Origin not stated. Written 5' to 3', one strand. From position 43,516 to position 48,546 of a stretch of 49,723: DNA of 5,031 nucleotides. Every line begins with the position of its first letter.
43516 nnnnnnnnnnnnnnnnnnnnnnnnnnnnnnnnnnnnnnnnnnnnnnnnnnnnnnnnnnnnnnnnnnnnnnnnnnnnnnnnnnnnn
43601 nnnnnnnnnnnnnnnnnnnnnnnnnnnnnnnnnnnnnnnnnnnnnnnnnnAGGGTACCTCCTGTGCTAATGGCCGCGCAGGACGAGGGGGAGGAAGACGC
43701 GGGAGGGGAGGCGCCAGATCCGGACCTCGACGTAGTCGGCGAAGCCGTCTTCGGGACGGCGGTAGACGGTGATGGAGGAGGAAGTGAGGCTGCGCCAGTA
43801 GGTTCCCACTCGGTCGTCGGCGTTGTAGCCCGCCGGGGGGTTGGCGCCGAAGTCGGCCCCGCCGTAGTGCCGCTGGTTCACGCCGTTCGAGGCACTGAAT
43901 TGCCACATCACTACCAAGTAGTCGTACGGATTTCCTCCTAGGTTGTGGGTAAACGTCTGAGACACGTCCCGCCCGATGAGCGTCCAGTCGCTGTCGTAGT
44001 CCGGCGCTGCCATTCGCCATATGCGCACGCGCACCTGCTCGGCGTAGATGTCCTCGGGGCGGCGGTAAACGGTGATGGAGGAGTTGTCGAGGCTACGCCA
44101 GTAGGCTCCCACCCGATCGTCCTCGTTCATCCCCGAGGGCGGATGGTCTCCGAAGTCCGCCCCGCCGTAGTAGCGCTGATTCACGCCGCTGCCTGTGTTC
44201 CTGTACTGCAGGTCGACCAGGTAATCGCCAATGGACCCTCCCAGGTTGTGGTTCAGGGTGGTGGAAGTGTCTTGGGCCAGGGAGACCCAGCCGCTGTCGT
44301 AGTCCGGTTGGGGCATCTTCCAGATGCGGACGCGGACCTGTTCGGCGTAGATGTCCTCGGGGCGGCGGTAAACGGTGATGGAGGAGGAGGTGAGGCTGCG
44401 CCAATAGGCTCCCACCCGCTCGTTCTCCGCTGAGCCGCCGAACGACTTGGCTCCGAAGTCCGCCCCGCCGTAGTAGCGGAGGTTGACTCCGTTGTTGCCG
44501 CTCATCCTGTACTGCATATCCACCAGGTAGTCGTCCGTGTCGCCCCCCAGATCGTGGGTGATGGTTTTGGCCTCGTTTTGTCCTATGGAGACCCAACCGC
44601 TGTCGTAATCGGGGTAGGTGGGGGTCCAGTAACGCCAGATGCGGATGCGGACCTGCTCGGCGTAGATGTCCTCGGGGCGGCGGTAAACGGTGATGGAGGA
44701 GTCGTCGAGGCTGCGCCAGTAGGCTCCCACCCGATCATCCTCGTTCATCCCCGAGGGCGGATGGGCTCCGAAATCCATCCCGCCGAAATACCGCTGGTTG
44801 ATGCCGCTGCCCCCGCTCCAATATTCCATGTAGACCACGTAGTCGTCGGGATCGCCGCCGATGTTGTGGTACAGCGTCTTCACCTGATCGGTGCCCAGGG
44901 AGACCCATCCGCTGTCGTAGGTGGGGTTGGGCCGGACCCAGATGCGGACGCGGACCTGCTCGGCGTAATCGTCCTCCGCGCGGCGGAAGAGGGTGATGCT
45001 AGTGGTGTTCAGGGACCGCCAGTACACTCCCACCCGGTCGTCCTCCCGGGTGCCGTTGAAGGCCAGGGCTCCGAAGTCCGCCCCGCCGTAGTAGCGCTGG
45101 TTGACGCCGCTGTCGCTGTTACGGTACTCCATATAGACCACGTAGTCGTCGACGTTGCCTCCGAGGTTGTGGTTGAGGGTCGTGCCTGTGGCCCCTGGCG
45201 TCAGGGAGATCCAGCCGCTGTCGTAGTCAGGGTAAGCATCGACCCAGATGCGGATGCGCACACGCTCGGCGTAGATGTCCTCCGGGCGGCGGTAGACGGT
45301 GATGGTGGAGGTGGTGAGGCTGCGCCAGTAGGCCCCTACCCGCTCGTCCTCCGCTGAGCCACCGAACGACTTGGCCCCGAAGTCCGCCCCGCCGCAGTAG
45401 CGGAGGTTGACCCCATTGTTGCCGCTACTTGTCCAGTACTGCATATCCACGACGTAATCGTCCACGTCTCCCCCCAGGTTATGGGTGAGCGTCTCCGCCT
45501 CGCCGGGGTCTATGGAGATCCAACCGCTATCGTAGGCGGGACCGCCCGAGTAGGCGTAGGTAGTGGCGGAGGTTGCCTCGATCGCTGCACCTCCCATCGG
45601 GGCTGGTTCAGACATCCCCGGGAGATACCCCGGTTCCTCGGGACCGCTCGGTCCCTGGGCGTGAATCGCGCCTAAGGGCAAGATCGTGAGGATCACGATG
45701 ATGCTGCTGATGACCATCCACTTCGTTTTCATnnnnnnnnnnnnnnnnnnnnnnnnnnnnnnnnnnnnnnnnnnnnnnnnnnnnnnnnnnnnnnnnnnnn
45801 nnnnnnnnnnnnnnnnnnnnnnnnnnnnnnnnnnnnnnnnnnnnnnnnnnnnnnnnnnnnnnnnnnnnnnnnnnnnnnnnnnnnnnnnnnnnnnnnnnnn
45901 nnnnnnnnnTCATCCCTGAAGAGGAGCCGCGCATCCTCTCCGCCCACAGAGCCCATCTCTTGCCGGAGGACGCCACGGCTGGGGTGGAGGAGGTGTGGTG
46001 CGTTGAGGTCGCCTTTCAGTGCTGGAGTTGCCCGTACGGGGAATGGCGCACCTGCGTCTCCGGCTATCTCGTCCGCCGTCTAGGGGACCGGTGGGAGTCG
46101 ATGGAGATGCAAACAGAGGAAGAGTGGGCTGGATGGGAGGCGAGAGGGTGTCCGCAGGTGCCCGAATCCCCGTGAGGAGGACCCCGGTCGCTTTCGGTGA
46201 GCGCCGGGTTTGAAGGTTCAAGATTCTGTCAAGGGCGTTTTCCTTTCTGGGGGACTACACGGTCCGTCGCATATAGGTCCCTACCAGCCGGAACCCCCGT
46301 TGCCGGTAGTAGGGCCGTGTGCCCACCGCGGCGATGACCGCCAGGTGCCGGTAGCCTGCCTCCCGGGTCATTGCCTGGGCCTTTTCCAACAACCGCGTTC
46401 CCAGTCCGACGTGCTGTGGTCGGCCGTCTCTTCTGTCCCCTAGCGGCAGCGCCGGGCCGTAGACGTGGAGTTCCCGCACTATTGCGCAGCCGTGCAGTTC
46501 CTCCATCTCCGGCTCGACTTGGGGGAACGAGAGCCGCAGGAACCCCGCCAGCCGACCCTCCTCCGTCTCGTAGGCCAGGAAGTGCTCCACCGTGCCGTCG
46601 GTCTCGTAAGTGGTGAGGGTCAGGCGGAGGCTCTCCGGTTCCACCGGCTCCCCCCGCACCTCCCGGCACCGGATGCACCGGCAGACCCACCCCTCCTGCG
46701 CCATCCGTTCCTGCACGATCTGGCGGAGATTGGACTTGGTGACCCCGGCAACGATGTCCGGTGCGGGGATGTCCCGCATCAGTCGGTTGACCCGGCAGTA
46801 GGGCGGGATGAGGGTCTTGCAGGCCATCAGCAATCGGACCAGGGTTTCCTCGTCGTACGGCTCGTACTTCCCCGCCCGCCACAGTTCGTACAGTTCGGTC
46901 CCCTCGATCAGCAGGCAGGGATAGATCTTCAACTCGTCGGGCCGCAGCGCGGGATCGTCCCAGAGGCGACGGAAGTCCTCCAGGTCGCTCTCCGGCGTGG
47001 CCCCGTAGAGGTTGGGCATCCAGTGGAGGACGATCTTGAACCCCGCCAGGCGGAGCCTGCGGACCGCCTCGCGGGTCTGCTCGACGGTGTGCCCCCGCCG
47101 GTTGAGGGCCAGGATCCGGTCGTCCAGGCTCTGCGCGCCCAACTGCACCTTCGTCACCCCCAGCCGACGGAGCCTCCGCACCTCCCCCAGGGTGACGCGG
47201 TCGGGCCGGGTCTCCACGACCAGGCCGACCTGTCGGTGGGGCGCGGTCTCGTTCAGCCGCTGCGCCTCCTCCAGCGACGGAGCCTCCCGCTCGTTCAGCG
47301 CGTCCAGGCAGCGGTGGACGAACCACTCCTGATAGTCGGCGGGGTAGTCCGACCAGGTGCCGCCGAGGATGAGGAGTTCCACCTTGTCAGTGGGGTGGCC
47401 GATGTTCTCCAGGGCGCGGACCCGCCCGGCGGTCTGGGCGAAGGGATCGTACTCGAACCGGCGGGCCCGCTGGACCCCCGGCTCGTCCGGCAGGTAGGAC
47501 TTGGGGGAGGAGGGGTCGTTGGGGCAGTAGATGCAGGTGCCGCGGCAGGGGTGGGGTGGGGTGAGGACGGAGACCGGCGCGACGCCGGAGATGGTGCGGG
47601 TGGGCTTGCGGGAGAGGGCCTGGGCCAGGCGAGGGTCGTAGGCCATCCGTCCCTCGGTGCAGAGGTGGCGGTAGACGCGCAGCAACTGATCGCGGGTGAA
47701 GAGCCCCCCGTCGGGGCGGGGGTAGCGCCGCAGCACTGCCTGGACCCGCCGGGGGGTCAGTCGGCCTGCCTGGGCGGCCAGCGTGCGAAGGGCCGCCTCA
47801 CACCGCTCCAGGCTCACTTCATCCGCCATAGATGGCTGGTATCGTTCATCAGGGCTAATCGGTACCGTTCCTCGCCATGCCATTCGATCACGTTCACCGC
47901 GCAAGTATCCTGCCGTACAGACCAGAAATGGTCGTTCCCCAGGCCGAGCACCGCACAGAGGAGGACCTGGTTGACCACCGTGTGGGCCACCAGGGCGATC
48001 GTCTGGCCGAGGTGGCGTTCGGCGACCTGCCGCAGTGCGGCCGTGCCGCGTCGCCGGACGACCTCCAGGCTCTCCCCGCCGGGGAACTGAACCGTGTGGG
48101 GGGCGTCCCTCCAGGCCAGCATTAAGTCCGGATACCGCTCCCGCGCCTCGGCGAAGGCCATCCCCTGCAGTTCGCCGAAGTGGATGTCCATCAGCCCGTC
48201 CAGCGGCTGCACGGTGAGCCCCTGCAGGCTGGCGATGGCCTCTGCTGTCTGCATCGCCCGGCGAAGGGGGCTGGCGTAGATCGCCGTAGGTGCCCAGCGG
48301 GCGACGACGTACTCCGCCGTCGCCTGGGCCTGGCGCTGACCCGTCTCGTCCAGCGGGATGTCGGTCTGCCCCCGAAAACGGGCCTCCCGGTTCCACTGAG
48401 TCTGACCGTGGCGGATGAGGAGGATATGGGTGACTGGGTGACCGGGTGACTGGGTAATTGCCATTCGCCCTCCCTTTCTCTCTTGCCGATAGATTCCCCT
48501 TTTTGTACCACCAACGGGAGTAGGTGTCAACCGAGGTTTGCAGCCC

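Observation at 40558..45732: Two adjacent secreted proteins share a short C-terminal tag, FLPL(I/V)LRG-x-stop, and one is a C25-type peptidase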

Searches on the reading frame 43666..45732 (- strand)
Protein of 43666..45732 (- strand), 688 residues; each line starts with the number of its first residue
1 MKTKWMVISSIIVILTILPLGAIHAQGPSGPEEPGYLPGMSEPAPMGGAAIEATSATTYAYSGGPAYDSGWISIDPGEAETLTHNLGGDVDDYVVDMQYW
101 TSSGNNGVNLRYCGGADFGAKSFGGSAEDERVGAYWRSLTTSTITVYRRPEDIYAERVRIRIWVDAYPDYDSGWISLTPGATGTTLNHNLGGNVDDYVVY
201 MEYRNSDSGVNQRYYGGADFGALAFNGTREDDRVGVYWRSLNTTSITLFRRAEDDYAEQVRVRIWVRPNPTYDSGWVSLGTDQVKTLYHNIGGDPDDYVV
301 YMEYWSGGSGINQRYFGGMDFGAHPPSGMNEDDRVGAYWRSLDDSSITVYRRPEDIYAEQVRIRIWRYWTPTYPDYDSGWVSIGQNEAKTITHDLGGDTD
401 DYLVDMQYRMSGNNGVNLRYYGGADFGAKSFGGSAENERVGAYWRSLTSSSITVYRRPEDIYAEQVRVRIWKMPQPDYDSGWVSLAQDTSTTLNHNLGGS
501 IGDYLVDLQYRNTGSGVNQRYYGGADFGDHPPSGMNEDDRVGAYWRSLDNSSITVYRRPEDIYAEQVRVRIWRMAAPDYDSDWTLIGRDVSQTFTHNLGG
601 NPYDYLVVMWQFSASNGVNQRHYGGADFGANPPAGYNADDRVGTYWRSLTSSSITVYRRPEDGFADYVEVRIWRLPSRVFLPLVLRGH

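Call 3: search_protein_families(library=ncbifam, proteins=[window:43666-45732:-], max_evalue=0.1)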
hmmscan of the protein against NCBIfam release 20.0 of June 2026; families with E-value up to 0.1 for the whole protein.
window:43666-45732:- (688 aa): 1 family
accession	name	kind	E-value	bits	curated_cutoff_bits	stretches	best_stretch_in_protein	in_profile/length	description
NF007016.1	PRK09481.1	equivalog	0.032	13.6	314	0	345-364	9-28/209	stringent starvation protein SspA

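Call 4: search_protein_families(library=pfam, proteins=[window:43666-45732:-], max_evalue=0.1)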
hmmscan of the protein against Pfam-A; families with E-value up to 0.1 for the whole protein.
window:43666-45732:- (688 aa): 3 families
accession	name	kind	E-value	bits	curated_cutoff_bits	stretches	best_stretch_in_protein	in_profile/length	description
PF17850.7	CysA_C_terminal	-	0.00073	20.5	29.7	0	343-356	28-41/43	CysA C-terminal regulatory domain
PF21253.3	Mann_GBD_bact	-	0.004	17.8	27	0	355-398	71-114/143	Mannanase, galactose-binding domain-like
PF24452.1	DUF7568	-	0.053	14.3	27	0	136-176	18-58/121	Family of unknown function (DUF7568)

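Call 10: find_homologous_proteins(query=window:43666-45732:-, max_evalue=0.00001)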
Query window:43666-45732:- (688 aa): 597 proteins with E <= 0.00001 among 8000 candidates; the best 120 are listed.
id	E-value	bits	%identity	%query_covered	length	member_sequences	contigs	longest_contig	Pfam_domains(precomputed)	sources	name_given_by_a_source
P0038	0.0e+0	1598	99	100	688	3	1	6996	-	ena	-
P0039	0.0e+0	1057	67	100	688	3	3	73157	-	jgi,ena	-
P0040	0.0e+0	1038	68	99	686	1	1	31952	-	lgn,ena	-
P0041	0.0e+0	1035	69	95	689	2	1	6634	-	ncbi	-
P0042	0.0e+0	1030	66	99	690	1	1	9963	-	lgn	-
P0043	0.0e+0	1026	67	99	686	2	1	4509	-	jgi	jgi:hypothetical protein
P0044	0.0e+0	1026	69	97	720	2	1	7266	-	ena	-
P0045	0.0e+0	1025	69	97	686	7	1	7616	-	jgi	-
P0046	0.0e+0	1024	68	97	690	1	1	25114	-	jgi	jgi:hypothetical protein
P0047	0.0e+0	1024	66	100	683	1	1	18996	-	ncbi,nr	ncbi:MAG: hypothetical protein J7M16_14135 [Anaerolineae bacterium]|nr:hypothetical protein [Anaerol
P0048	0.0e+0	1015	66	97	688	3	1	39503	-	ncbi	-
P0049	0.0e+0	1015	65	96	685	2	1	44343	-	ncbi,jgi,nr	ncbi:MAG: hypothetical protein GXP37_05640 [Chloroflexi bacterium]|nr:hypothetical protein [Chlorofl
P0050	0.0e+0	1011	67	95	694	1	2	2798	-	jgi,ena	-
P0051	2.1e-298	1010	64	99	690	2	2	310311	PF22432.3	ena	-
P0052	6.6e-298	1008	67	95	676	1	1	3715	-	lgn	-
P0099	1.9e-259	881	57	100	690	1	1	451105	PF21253.4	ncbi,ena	-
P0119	3.1e-234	797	54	96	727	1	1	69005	-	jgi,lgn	jgi:hypothetical protein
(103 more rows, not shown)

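Call 24: search_protein_families(library=ncbifam, proteins=[window:43666-45732:-], max_evalue=10)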
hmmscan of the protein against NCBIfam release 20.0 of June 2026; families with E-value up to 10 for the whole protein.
window:43666-45732:- (688 aa): 1 family
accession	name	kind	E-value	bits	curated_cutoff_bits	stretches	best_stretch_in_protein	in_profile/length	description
NF007016.1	PRK09481.1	equivalog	0.032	13.6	314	0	345-364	9-28/209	stringent starvation protein SspA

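Call 30: find_encoding_contigs(protein=P0119, flank=8000, max_places=2)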
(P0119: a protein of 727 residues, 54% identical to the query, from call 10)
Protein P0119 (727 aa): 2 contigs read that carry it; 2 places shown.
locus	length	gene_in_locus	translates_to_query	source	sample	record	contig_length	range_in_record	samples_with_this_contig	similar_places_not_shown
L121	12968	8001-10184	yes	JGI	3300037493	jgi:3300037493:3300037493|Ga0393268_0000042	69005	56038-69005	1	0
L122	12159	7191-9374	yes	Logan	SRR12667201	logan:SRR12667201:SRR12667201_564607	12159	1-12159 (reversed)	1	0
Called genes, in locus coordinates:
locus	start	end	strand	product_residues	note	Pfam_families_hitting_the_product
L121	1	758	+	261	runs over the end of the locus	PF01797:Y1_Tnp (weak), PF08299:Bac_DnaA_C (weak)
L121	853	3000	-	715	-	PF00459:Inositol_P, PF00291:PALP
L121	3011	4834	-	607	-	PF16697:Yop-YscD_cpl, PF00498:FHA, PF01590:GAF, PF13492:GAF_3, PF00158:Sigma54_activat, PF14532:Sigma54_activ_2, PF25601:AAA_lid_14, PF02954:HTH_8, +1 more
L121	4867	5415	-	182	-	-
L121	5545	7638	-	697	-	PF00535:Glycos_transf_2, PF10111:Glyco_tranf_2_2 (weak), PF13641:Glyco_tranf_2_3, PF01075:Glyco_transf_9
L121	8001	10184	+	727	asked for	-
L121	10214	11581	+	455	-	-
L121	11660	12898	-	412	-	PF00112:Peptidase_C1 (faint), PF03051:Peptidase_C1_2 (weak)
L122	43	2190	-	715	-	PF00459:Inositol_P, PF00291:PALP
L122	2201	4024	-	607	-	PF16697:Yop-YscD_cpl, PF00498:FHA, PF01590:GAF, PF13492:GAF_3, PF00158:Sigma54_activat, PF14532:Sigma54_activ_2, PF25601:AAA_lid_14, PF02954:HTH_8, +1 more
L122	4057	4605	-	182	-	-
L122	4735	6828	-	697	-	PF00535:Glycos_transf_2, PF10111:Glyco_tranf_2_2 (weak), PF13641:Glyco_tranf_2_3, PF01075:Glyco_transf_9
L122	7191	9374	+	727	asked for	-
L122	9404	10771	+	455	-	-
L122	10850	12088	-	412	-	PF00112:Peptidase_C1 (faint), PF03051:Peptidase_C1_2 (weak)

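Call 31: find_encoding_contigs(protein=P0099, flank=10000, max_places=2)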
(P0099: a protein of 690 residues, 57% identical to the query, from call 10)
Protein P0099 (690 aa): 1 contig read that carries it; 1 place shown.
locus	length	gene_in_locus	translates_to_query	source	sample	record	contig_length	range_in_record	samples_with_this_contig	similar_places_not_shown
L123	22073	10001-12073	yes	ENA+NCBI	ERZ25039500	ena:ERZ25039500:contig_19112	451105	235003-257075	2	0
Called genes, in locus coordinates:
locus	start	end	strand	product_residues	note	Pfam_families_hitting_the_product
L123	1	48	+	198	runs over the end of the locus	PF00440:TetR_N, PF17932:TetR_C_24 (weak)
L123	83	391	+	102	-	-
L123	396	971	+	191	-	PF04191:PEMT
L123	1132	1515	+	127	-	PF08818:DUF1801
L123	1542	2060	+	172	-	PF12867:DinB_2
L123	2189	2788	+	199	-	-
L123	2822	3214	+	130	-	PF01042:Ribonuc_L-PSP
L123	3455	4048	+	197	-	PF01261:AP_endonuc_2 (weak), PF05114:MbnB_TglH_ChrH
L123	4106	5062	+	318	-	-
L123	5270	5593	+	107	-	PF03551:PadR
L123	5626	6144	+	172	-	PF11193:DUF2812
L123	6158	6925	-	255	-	PF10086:YhfC (weak)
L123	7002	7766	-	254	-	PF11306:DUF3108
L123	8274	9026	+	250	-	PF00583:Acetyltransf_1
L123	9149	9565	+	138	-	PF01641:SelR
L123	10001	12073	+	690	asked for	PF21253:Mann_GBD_bact (faint)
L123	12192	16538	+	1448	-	PF00932:LTD (faint), PF13529:Peptidase_C39_2 (weak), PF00092:VWA, PF13519:VWA_2, PF13768:VWA_3 (faint)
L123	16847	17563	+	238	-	PF13489:Methyltransf_23, PF01209:Ubie_methyltran, PF13847:Methyltransf_31, PF08241:Methyltransf_11, PF13649:Methyltransf_25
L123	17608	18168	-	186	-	PF20256:MoCoBD_2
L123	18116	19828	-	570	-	PF01315:Ald_Xan_dh_C, PF02738:MoCoBD_1, PF20256:MoCoBD_2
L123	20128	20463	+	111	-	PF20977:GatF (weak), PF20978:Gta3 (faint), PF02686:GatC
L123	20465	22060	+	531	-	PF01425:Amidase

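Call 44: search_solved_structures(query=window:43666-45732:-, max_evalue=1, show_alignments=1)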
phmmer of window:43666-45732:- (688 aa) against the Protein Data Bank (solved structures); distinct sequences matched with E-value up to 1: 0.

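Call 59: predict_structure(alignment_id=A3)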
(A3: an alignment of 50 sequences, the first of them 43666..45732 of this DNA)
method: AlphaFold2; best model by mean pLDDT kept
length: 688 residues; sequences in the alignment: 50
mean_pLDDT: 88.6   pTM: 0.87
mean pLDDT of the five models: 88.6, 88.1, 86.2, 85.9, 85.8
residues with pLDDT >= 90: 471; 70-90: 151; 50-70: 47; < 50: 19
segments of 3 or more residues with pLDDT < 50: 19-29, 685-688
pLDDT, mean of each block of 10 residues (from residue 1): 69 67 40 57 52 62 94 97 96 96 90 81 63 93 96 95 95 94 93 93 93 84 78 88 95 90 91 97 97 96 94 90 81 88 97 94 97 96 97 96 97 88 87 84 97 96 97 97 96 93 95 94 89 88 93 95 97 96 93 96 95 90 89 82 95 97 93 85 50
secondary structure, 60 per line:
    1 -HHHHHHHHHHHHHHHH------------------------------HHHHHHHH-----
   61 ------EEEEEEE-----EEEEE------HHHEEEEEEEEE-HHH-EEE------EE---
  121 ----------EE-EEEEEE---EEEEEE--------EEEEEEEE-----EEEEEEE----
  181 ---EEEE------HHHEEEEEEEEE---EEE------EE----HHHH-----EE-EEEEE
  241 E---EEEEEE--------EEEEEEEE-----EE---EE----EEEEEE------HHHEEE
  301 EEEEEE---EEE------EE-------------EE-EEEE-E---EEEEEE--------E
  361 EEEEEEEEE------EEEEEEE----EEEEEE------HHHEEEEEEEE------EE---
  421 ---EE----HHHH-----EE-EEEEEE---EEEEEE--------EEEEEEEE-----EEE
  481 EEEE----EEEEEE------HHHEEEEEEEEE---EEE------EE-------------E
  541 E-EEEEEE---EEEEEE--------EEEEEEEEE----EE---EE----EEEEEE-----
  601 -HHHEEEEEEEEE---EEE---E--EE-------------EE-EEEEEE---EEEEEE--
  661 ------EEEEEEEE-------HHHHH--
elements in order (helices of 4 or more, strands of 3 or more residues): H2-17 H48-55 E67-73 E79-83 E93-101 E107-109 E134-139 E143-148 E157-164 E170-176 E184-187 E197-205 E209-211 H224-227 E236-241 E245-250 E259-266 E283-288 E298-306 E310-312 E337-340 E346-351 E360-369 E376-382 E387-392 E402-409 H430-433 E442-447 E451-456 E465-472 E478-484 E489-494 E504-512 E516-518 E543-548 E552-557 E566-574 E590-595 E605-613 E617-619 E644-649 E653-658 E667-674 H682-686

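Call 63: fold_search(model_id=the predicted structure, library=pdb)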
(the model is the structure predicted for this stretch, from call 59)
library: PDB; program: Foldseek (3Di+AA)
matches with E <= 10: 360; with E <= 0.001: 3
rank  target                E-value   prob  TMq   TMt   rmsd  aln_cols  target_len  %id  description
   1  3h6j                  1.9e-04  0.75  0.12  0.18  20.6       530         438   11  Crystal structure of a putative neuraminidase from Pseudomonas aeruginosa (released 2009-05-12)
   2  1zgs_A                6.0e-04  0.11  0.08  0.11  25.7       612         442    8  Parkia platycephala seed lectin in complex with 5-bromo-4-chloro-3-indolyl-a-D-mannose (released 2005-10-11)
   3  9xqd_G                6.3e-04  0.18  0.10  0.08  27.7       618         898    9  The structure of outer peripheral region in the phage phiKZ baseplate complex (released 2026-02-11)
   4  1zgr_A                1.3e-03  0.20  0.09  0.12  23.1       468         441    8  Crystal structure of the Parkia platycephala seed lectin (released 2005-10-11)
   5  2w38                  3.2e-03  1.00  0.11  0.17  10.8       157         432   15  Crystal structure of the pseudaminidase from Pseudomonas aeruginosa (released 2008-12-23)
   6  9qcm_C                6.7e-03  0.04  0.07  0.08  29.0       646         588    8  Botulinum neurotoxin type B1, 14-subunit, Large Progenitor Toxin Complex (L-PTC) (released 2025-09-10)
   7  2qql_A                1.2e-02  0.11  0.10  0.12  23.6       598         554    8  Neuropilin-2 a1a2b1b2 Domains in Complex with a Semaphorin-Blocking Fab (released 2007-11-20)
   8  9ug5_A                1.4e-02  0.07  0.09  0.11  30.6       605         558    8  Crystal structure of HA3 from Clostridium botulinum type B with alpha2,3-sialyllactose (released 2025-11-05)
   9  9ug6_B                1.7e-02  0.05  0.07  0.08  30.6       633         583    8  Crystal structure of HA3 from Clostridium botulinum type B with alpha2,6-sialyllactose (released 2025-11-05)
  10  6lx3_P                2.0e-02  0.05  0.08  0.10  27.2       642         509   10  Cryo-EM structure of human secretory immunoglobulin A (released 2020-05-27)
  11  8ivx_A                2.1e-02  0.06  0.08  0.11  22.6       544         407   10  Crystal structure of NRP2 in complex with aNRP2-14 Fab fragment (released 2023-07-12)
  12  3win_E                2.9e-02  0.07  0.07  0.11  26.0       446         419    9  Clostridium botulinum Hemagglutinin (released 2013-11-06)
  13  9qce_B                6.8e-02  0.02  0.07  0.08  29.4       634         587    8  HA70-HA17-HA33 complex from Clostridium botulinum Serotype B1 (released 2025-09-10)
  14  7byf_F                8.4e-02  0.06  0.09  0.12  18.9       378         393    9  The crystal structure of mouse ORF10-Rae1-Nup98 complex (released 2021-03-24)
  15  4v5t_AA               8.9e-02  0.03  0.08  0.09  24.4       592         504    8  X-ray structure of the Grapevine Fanleaf virus (released 2014-07-09)
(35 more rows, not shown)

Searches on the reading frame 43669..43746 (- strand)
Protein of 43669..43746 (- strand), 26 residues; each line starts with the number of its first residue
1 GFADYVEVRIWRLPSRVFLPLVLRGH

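Call 75: search_protein_families(library=ncbifam, proteins=[window:43669-43746:-], max_evalue=10)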
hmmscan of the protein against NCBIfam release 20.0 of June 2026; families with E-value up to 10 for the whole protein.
seq(26 aa): 2 families
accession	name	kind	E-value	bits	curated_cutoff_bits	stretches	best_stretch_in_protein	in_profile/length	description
NF050076.1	sort_motif_YLP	domain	0.0057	16.4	15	1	14-24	1-11/11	YLP-box putative sorting motif-containing protein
NF053834.1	ultrashort_CTERM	domain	0.032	14.3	10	1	16-24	2-10/10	YLP-box putative sorting motif-containing protein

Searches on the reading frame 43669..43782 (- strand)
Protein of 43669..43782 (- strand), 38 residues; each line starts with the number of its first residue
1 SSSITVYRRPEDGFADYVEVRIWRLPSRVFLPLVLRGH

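Call 24: search_protein_families(library=ncbifam, proteins=[window:43669-43782:-], max_evalue=10)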
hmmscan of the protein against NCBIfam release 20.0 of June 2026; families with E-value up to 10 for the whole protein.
seq(38 aa): 2 families
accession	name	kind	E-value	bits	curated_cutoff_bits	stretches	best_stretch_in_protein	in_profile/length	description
NF050076.1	sort_motif_YLP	domain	0.026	14.3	15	1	26-36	1-11/11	YLP-box putative sorting motif-containing protein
NF053834.1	ultrashort_CTERM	domain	0.13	12.4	10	1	28-36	2-10/10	YLP-box putative sorting motif-containing protein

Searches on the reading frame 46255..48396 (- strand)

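Call 66: search_protein_families(library=pfam, proteins=[window:46255-48396:-], max_evalue=0.0001)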
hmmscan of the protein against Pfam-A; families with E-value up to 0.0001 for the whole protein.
window:46255-48396:- (713 aa): 2 families
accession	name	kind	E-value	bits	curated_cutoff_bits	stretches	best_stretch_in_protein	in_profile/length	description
PF16199.10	Radical_SAM_C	-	5.7e-24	84.5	31.9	1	486-566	1-84/85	Radical_SAM C-terminal domain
PF04055.27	Radical_SAM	-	4.9e-15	56.5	29.5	1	284-470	7-158/166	Radical SAM superfamily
